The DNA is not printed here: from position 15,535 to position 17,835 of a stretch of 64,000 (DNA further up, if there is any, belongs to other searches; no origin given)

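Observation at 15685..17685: Class-II glutaminase domain fused to a WbpG/PseA-type sugar amidotransferase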

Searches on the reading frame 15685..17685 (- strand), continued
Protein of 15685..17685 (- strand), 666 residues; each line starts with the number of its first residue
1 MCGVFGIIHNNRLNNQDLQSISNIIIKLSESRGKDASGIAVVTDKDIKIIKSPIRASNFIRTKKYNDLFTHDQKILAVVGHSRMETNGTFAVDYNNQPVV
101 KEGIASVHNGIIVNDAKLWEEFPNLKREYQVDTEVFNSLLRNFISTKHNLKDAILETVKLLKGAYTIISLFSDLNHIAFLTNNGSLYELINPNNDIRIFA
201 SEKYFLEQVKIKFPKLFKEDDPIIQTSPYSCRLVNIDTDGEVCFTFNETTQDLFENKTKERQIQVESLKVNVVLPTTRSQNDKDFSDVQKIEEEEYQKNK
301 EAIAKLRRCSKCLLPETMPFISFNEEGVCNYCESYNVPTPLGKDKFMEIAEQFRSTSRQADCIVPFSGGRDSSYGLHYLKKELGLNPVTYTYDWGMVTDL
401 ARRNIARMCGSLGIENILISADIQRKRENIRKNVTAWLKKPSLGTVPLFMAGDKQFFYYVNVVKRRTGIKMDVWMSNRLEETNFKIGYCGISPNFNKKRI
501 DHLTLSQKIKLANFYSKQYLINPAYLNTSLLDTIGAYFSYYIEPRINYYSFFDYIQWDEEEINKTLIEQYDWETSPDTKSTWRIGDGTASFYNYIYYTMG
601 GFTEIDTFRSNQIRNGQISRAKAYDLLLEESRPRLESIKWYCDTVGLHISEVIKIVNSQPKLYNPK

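Call 23: find_related_loci(query=A1, collection=genome_contigs, flank=10000)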
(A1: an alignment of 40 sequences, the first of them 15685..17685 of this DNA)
Query A1 (666 aa) in genome_contigs; peptide patterns used: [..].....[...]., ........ (x = any residue, [..] = any of these).
599 stretches matched a pattern (row limit reached: there are more); 564 encode a relative of the query (tblastn E <= 1e-3); the best 80 are kept; 80 distinct loci.
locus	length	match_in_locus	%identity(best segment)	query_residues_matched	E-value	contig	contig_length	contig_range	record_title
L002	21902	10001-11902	50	1-663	0e+0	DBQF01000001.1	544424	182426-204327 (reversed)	MAG TPA_asm: candidate division WWE3 bacterium UBA1401 UBA1401_contig_1134, whole genome shotgun sequence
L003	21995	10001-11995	48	1-663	0e+0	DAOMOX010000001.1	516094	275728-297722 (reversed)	MAG TPA_asm: Candidatus Dojkabacteria bacterium isolate AMR_MDS_5875 NODE_5_length_516094_cov_26.501193, whole genome sh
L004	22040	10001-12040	48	1-666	0e+0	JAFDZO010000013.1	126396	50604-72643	MAG: Bacteroidetes bacterium isolate SZAS-86 BACT-TMP-12__13__length-126396, whole genome shotgun sequence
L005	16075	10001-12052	46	1-666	0e+0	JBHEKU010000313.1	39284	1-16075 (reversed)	MAG: Ignavibacteria bacterium isolate bin.543 k141_1055528, whole genome shotgun sequence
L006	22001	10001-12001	48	1-663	0e+0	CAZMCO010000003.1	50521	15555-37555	MAG TPA_asm: uncultured Candidatus Saccharibacteria bacterium isolate SRP068000_co1_601 genome assembly, contig: NODE_57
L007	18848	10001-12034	48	1-664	0e+0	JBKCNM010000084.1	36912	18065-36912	MAG: Bacteroidota bacterium isolate samp_467_metabat2_43 samp_467_440999, whole genome shotgun sequence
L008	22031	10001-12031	47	1-666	0e+0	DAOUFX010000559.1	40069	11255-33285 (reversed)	MAG TPA_asm: Anaerolineae bacterium isolate R24_80 k131_1387223, whole genome shotgun sequence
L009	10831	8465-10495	47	1-664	0e+0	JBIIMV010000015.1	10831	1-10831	MAG: Bacteroidia bacterium isolate ME2002-08-01_3300044695_group1_bin124 Rohwer_bin444_scaffold_6064_c1, whole genome sh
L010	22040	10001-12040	47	1-666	0e+0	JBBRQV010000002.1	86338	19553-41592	MAG: Ignavibacteria bacterium isolate metawrap_la1_8 W_la1_8_k141_1581049L_86338_cov_9.0000, whole genome shotgun sequen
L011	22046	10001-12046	48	1-663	0e+0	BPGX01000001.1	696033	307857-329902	MAG: Bacteroidia bacterium KatS3mg027 DNA, contig_15448, whole genome shotgun sequence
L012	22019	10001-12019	47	1-663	0e+0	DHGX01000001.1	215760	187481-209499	MAG TPA_asm: Patescibacteria group bacterium UBA4787 UBA4787_contig_5119, whole genome shotgun sequence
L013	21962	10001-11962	49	1-657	0e+0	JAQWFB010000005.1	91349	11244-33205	MAG: Candidatus Shapirobacteria bacterium isolate STF2_89 NODE_365_length_91349_cov_17.118118_Sandtown_F2, whole genome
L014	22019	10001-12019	47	1-666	0e+0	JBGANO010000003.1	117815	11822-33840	MAG: Anaerolineales bacterium isolate MAG_MBR_AS.75 MBRAS-75_NODE_3_length_117815_cov_29.176392, whole genome shotgun se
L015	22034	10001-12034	49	1-663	0e+0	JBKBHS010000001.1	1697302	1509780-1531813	MAG: Bacteroidia bacterium isolate 21I_069.bin.58 NODE_3_length_1697302_cov_67.833188, whole genome shotgun sequence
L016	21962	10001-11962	46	1-663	0e+0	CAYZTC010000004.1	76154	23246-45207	MAG TPA_asm: uncultured Candidatus Saccharibacteria bacterium isolate SRP068000_co1_121 genome assembly, contig: NODE_22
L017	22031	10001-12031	47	1-663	0e+0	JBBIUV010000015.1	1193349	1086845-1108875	MAG: Ignavibacteria bacterium isolate QH1S170213_bin_61 NODE_1_length_1193349_cov_9.78718, whole genome shotgun sequence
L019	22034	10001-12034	46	1-663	0e+0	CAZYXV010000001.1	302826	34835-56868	MAG TPA_asm: uncultured Anaerolineae bacterium isolate binchicken_co26_194 genome assembly, contig: NODE_15_length_30282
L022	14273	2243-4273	44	1-662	0e+0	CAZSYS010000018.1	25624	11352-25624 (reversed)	MAG TPA_asm: uncultured Planctomycetales bacterium isolate binchicken_co58_26 genome assembly, contig: NODE_1527_length_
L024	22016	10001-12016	47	1-663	0e+0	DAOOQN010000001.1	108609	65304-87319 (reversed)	MAG TPA_asm: bacterium isolate AMR_MDS_2570 NODE_153_length_108609_cov_13.259300, whole genome shotgun sequence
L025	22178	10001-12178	43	1-663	0e+0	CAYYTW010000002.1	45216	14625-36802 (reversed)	MAG TPA_asm: uncultured Candidatus Saccharibacteria bacterium isolate binchicken_co75_197 genome assembly, contig: NODE_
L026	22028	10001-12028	48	1-664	0e+0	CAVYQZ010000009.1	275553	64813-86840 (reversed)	MAG: Candidatus Aminicenantes bacterium isolate MFD04716.bin.2.288 genome assembly, contig: contig_52756, whole genome s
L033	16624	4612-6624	44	1-663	0e+0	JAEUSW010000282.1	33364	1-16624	MAG: Flavobacteriales bacterium isolate new MAG-313 k141_2980006, whole genome shotgun sequence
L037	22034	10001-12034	44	1-663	0e+0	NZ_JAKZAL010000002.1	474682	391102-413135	Cognataquiflexum rubidum strain AIY15W NODE_2_length_474682_cov_414.135, whole genome shotgun sequence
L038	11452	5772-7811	44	1-663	0e+0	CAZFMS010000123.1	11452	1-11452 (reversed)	MAG TPA_asm: uncultured Planctomycetaceae bacterium isolate SRP128015_co2_35 genome assembly, contig: NODE_4033_length_1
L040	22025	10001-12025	45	1-663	0e+0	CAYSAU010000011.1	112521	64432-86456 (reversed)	MAG TPA_asm: uncultured Prolixibacteraceae bacterium isolate SRP278314_co2_362 genome assembly, contig: NODE_283_length_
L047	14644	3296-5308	44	1-663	0e+0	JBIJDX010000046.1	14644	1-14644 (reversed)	MAG: Flavobacteriales bacterium isolate ME2006-08-30D12_3300044970_group2_bin25 Rohwer_bin945_scaffold_2092_c1, whole ge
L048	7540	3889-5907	44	1-664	0e+0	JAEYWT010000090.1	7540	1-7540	MAG: Bacteroidetes bacterium isolate OH_CBlB_283 k127_2878794, whole genome shotgun sequence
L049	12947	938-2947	47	1-664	0e+0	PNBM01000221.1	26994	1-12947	MAG: Ignavibacteriae bacterium isolate fen_1257 73.20100900_E2D.50_contig_11496, whole genome shotgun sequence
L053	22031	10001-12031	45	1-664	0e+0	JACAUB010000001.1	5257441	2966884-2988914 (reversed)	MAG: Bacteroidetes bacterium isolate Cfx3-03 MAG03_1, whole genome shotgun sequence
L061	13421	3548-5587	45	1-664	0e+0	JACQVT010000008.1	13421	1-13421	MAG: Planctomycetota bacterium isolate NC_groundwater_1470_Ag_S-0.65um_67_16 S_p65_S5_coassembly_k141_122353, whole geno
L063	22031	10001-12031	46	1-663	0e+0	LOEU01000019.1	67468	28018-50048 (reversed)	MAG: bacterium BRH_c32 isolate BRH_c32 BRHa_1004404, whole genome shotgun sequence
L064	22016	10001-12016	45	1-663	0e+0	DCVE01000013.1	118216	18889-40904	MAG TPA_asm: Patescibacteria group bacterium UBA2196 UBA2196_contig_12435, whole genome shotgun sequence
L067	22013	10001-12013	44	1-663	0e+0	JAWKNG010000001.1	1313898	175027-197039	MAG: Flavobacteriales bacterium isolate AC1.1 AC1.1.fa-1, whole genome shotgun sequence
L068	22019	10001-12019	44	1-663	0e+0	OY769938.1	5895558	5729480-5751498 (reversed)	MAG: Flavobacteriales bacterium isolate 8533b3cd-f90e-4a47-8fbb-482e72fcba36 genome assembly, chromosome: 1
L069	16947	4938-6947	44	1-664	0e+0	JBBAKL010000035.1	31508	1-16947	MAG: Bacteroidia bacterium isolate EUL_036 ctg35-EUL_036, whole genome shotgun sequence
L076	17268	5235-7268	45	1-664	0e+0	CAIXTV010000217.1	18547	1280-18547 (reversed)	uncultured bacterium isolate KTt_bin-0590 genome assembly, contig: bin-0590:217/312, whole genome shotgun sequence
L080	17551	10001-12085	42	1-663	0e+0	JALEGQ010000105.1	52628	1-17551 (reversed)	MAG: bacterium isolate CC_bin8 k97_125302, whole genome shotgun sequence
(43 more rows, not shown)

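Call 27: search_protein_families(library=pfam, proteins=[L048:1437-2396:+, L068:14227-15498:+, L064:14876-16282:-, L004:2703-3875:+, L019:1210-2388:+, L037:7866-8963:+, L053:993-1586:+, L026:3399-4406:+, L010:18158-19264:+, L025:7991-8995:+], max_evalue=0.0001)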
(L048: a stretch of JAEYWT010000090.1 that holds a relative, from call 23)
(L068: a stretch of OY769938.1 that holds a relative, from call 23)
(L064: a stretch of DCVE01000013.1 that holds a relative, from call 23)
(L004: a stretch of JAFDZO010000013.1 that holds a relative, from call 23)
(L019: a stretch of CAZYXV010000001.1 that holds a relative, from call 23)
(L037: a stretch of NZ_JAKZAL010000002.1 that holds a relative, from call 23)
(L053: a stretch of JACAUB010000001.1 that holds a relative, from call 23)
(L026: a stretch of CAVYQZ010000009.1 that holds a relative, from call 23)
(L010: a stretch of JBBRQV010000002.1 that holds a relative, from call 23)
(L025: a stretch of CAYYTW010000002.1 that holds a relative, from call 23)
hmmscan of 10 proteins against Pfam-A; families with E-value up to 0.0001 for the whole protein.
L048:1437-2396:+ (319 aa): 1 family
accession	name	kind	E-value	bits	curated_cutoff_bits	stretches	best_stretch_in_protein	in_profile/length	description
PF00535.33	Glycos_transf_2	-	3.9e-28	98.9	23.3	1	7-157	1-149/168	Glycosyl transferase family 2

L068:14227-15498:+ (423 aa): 1 family
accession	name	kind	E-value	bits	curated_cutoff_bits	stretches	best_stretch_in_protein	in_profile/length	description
PF01943.22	Polysacc_synt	-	6.3e-16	59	28.2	1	13-263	5-251/274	Polysaccharide biosynthesis protein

L064:14876-16282:- (468 aa): 2 families
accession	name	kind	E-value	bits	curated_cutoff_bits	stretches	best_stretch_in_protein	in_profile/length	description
PF02397.22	Bac_transf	-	2.7e-67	226.2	27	1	281-463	1-178/179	Bacterial sugar transferase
PF13727.12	CoA_binding_3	-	7.4e-05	23.3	25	0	91-229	27-159/175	CoA-binding domain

L004:2703-3875:+ (390 aa): 3 families
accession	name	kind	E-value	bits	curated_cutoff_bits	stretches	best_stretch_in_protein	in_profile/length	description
PF13692.12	Glyco_trans_1_4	-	7.8e-20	72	27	1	214-355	3-142/142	Glycosyl transferases group 1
PF00534.26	Glycos_transf_1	-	1.7e-19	70.4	26.4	1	202-368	5-171/172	Glycosyl transferases group 1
PF13524.12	Glyco_trans_1_2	-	3.3e-08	34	25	1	261-380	27-139/144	Glycosyl transferase-like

L019:1210-2388:+ (392 aa): 4 families
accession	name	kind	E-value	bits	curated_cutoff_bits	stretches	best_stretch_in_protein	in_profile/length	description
PF01041.23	DegT_DnrJ_EryC1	-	2.2e-130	435.5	19.8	1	44-389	3-359/360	DegT/DnrJ/EryC1/StrS aminotransferase family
PF01212.27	Beta_elim_lyase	-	7.2e-10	39.1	27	1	65-302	32-276/288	Beta-eliminating lyase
PF01053.26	Cys_Met_Meta_PP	-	7.4e-09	35.1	27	1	64-196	51-183/381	Cys/Met metabolism PLP-dependent enzyme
PF00266.25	Aminotran_5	-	3.5e-05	23.4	21.5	1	69-192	47-181/371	Aminotransferase class-V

L037:7866-8963:+ (365 aa): 1 family
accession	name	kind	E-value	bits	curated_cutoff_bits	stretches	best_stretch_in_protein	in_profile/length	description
PF04007.18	DUF354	-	1.3e-05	24.9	22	1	103-276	99-286/349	Protein of unknown function (DUF354)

L053:993-1586:+ (197 aa): 2 families
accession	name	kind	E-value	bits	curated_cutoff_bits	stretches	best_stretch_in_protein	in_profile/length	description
PF14602.12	Hexapep_2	-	9.1e-10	38.5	27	1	141-175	2-34/34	Hexapeptide repeat of succinyl-transferase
PF00132.30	Hexapep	-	1.2e-09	37.9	27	1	141-175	2-36/36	Bacterial transferase hexapeptide (six repeats)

L026:3399-4406:+ (335 aa): 9 families
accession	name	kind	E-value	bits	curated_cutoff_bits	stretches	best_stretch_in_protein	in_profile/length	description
PF16363.11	GDP_Man_Dehyd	-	2.1e-69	235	27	1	16-316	1-331/332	GDP-mannose 4,6 dehydratase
PF01370.27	Epimerase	-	5.3e-61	206.5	20.9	1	15-250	1-240/240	NAD dependent epimerase/dehydratase family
PF01073.25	3Beta_HSD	-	1e-22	81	22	1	16-230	1-222/280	3-beta hydroxysteroid dehydrogenase/isomerase family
PF02719.21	Polysacc_synt_2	-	2.2e-20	73.5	20.2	1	15-268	1-247/293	Polysaccharide biosynthesis protein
PF07993.18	NAD_binding_4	-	2.7e-15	56.7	20.1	1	17-194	1-214/258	Male sterility protein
PF13460.12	NAD_binding_10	-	1.6e-14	54.6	27.2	1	19-141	1-106/184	NAD(P)H-binding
PF05368.20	NmrA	-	5.1e-10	39.9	27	1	13-132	3-106/298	NmrA-like family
PF04321.23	RmlD_sub_bind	-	6.6e-08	32.4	27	1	14-167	2-135/287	RmlD substrate binding domain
PF00106.31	adh_short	-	4.3e-07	30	26.6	1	13-167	1-159/195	short chain dehydrogenase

L010:18158-19264:+ (368 aa): 1 family
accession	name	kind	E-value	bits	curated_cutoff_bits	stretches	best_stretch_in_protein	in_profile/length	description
PF02350.25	Epimerase_2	-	2.8e-101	339.3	30.6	1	31-361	7-346/347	UDP-N-acetylglucosamine 2-epimerase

L025:7991-8995:+ (334 aa): 5 families
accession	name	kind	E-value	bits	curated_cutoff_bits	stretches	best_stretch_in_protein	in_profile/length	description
PF00535.33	Glycos_transf_2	-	2.1e-18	67.2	23.3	1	9-154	1-152/168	Glycosyl transferase family 2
PF13641.12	Glyco_tranf_2_3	-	2.4e-14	54.4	27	1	6-210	1-217/230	Glycosyltransferase like family 2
PF13632.12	Glyco_trans_2_3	-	1.3e-13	51.6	27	1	89-282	2-196/198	Glycosyl transferase family group 2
PF10111.15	Glyco_tranf_2_2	-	5.7e-07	29.7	27.3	0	9-106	1-102/276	Glycosyltransferase like family 2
PF13506.12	Glyco_transf_21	-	6.5e-06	26.2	21.7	1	75-221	18-173/174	Glycosyl transferase family 21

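Call 28: predict_structure(alignment_id=A1)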
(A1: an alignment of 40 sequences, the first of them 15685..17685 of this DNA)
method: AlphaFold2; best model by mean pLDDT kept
length: 666 residues; sequences in the alignment: 40
mean_pLDDT: 89.8   pTM: 0.90
mean pLDDT of the five models: 89.8, 89.6, 89.3, 88.3, 87.6
residues with pLDDT >= 90: 448; 70-90: 185; 50-70: 32; < 50: 1
segments of 3 or more residues with pLDDT < 50: none
pLDDT, mean of each block of 10 residues (from residue 1): 91 89 94 88 95 91 93 90 70 77 95 95 90 94 91 95 97 96 94 90 94 91 94 90 88 82 87 73 94 94 95 97 97 92 95 88 93 96 94 86 94 90 80 89 87 76 90 91 92 87 90 88 68 77 87 94 94 82 84 95 95 95 93 91 92 95 79
secondary structure, 60 per line:
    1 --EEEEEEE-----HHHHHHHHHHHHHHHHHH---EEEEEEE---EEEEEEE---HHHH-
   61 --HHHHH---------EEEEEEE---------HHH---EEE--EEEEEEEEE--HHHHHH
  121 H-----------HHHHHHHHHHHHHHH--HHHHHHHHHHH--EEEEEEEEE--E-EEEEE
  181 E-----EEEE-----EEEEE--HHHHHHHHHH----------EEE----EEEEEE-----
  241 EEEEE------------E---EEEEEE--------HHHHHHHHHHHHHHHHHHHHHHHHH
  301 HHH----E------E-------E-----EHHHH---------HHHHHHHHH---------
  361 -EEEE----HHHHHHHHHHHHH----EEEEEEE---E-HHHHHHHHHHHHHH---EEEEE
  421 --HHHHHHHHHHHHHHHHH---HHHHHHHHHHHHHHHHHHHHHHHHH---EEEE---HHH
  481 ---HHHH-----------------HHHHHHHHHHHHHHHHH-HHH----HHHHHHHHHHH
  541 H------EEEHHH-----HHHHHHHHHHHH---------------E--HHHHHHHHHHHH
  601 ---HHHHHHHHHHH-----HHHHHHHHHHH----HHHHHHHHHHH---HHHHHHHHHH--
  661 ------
elements in order: E3-9 H15-32 E36-42 E46-52 H56-59 H63-67 E77-83 E99-101 E104-112 H115-121 H133-147 H150-160 E163-171 E176-181 E187-190 E196-200 H203-212 E223-225 E230-235 E241-245 E262-267 H276-303 H330-333 H343-351 E362-365 H370-382 E387-393 H399-412 E416-420 H423-439 H443-467 E471-474 H484-487 H505-521 H530-541 E548-550 H559-570 H589-600 H604-614 H620-630 H635-645 H649-658
